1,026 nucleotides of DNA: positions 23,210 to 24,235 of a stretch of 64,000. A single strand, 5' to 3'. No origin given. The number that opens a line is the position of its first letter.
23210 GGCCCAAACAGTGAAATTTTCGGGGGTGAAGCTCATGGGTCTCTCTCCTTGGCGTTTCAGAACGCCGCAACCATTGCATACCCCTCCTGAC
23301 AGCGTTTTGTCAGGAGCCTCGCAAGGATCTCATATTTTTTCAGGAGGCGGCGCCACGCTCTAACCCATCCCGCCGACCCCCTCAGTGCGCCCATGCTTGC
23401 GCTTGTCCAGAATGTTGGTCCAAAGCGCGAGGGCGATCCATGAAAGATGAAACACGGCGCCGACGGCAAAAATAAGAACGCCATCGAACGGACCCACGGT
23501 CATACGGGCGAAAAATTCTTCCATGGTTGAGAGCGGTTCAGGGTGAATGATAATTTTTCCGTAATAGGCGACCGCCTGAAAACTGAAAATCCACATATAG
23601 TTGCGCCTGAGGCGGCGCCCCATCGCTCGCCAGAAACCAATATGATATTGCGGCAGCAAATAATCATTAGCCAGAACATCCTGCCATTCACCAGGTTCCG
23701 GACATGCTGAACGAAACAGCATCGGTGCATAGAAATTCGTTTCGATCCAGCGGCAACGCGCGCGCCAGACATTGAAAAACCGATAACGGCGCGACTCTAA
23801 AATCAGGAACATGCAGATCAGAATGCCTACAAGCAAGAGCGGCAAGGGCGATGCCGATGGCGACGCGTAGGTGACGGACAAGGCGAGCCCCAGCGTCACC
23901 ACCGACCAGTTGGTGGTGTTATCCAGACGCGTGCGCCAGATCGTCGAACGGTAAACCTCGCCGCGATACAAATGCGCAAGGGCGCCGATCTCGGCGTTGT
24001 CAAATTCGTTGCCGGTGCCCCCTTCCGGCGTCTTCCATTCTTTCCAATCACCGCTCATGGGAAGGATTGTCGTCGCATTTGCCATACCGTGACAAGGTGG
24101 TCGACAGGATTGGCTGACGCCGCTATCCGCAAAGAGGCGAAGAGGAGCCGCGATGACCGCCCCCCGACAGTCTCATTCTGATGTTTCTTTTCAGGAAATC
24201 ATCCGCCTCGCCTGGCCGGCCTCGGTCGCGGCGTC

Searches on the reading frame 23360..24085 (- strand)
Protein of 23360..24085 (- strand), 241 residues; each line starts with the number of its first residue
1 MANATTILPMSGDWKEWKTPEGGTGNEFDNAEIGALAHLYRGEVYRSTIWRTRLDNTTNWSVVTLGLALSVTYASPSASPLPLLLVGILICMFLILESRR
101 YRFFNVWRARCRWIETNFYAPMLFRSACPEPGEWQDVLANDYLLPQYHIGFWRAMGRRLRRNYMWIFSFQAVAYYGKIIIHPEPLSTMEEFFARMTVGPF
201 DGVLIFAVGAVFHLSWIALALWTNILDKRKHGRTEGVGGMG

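Call 70: search_protein_families(library=pfam, proteins=[window:23360-24085:-], max_evalue=0.001)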
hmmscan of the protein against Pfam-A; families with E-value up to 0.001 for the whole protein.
window:23360-24085:- (241 aa): 1 family
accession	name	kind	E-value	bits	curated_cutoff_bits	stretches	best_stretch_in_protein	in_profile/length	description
PF10028.14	DUF2270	-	8.7e-62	208.4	25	1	37-220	1-184/184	Predicted integral membrane protein (DUF2270)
